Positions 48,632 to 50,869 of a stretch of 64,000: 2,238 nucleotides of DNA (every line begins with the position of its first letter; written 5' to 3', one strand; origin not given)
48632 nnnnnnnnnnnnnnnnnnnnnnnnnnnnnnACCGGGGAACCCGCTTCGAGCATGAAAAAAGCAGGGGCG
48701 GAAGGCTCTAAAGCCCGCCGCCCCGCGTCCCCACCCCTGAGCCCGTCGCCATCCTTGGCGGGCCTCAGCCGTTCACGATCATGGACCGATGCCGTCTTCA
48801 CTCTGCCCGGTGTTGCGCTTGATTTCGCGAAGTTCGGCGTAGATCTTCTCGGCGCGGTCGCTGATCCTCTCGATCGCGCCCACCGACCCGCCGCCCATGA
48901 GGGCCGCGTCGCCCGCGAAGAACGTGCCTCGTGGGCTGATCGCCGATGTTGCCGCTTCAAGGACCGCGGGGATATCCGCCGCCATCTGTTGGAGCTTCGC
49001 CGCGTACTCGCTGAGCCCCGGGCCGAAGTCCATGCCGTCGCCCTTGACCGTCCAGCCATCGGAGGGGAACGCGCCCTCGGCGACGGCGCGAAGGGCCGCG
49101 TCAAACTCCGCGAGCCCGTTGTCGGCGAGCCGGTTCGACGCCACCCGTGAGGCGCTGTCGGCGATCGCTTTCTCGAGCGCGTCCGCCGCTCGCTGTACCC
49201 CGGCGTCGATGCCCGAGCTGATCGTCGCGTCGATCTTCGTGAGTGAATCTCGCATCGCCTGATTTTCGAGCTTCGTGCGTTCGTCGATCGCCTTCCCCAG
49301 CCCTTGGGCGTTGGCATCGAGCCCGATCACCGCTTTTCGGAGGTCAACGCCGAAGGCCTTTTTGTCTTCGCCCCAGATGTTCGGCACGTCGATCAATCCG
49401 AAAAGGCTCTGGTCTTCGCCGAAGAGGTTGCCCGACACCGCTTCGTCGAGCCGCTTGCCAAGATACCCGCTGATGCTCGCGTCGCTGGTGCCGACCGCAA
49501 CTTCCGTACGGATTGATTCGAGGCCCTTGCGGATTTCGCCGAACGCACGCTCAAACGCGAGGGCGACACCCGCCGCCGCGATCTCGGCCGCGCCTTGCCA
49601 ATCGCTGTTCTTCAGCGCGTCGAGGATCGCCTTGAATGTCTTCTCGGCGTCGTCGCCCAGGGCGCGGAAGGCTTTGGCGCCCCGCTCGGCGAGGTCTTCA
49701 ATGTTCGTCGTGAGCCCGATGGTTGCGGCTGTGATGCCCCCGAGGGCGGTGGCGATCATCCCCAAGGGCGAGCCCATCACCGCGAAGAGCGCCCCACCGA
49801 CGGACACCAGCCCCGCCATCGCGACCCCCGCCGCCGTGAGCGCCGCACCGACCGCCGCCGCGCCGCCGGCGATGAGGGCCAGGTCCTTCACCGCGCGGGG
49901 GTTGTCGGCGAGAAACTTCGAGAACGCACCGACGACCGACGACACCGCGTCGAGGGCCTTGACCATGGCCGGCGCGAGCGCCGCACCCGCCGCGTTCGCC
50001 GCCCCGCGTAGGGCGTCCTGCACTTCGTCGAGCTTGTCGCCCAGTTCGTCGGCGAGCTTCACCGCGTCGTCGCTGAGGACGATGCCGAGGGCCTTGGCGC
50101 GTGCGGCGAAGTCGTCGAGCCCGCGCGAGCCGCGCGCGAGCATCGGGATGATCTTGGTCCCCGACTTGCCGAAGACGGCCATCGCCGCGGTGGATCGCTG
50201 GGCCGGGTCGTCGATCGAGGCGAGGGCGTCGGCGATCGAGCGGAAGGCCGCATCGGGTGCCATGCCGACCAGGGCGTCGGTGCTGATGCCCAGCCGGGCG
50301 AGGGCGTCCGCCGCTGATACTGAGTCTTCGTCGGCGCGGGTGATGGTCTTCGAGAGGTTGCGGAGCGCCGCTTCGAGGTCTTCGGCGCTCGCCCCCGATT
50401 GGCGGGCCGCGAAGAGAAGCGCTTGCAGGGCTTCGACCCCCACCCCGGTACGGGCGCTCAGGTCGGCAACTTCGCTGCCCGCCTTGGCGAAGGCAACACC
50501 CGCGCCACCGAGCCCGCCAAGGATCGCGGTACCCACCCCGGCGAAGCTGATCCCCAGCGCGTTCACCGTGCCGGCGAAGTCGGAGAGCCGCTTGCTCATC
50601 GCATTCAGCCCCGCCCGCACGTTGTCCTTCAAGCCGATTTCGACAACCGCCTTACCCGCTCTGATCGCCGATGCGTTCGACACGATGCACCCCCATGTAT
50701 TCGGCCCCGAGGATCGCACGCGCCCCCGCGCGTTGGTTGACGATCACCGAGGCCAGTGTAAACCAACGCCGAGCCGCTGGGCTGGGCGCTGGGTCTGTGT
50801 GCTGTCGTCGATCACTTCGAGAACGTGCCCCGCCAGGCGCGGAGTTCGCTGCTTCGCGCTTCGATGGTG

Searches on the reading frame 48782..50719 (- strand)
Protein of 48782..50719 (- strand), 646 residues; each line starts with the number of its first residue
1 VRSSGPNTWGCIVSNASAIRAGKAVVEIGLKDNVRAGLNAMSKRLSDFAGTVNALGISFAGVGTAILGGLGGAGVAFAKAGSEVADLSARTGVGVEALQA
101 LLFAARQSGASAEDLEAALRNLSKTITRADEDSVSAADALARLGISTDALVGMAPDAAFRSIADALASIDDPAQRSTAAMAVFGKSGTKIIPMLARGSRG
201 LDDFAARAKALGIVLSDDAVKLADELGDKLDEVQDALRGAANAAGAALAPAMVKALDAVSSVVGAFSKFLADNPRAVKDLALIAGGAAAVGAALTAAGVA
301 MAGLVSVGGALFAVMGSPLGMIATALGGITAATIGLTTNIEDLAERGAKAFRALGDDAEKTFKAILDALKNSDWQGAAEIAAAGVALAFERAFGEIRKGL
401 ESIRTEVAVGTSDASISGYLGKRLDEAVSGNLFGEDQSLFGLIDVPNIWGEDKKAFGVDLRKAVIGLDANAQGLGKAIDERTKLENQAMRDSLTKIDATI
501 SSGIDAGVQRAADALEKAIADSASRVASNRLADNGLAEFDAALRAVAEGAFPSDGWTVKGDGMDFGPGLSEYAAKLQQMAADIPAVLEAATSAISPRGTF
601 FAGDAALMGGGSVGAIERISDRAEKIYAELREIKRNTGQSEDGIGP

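Call 69: search_protein_families(library=pfam, proteins=[window:48782-50719:-], max_evalue=0.001)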
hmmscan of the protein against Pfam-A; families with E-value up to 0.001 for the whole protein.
window:48782-50719:- (646 aa): 2 families
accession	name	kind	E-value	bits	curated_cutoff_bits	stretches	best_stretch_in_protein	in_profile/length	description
PF06013.18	WXG100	-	2.5e-05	24.9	27.3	0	360-407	28-74/86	Proteins of 100 residues with WXG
PF10145.14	PhageMin_Tail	-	0.00018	21.9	33.2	1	77-184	96-201/201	Phage-related minor tail protein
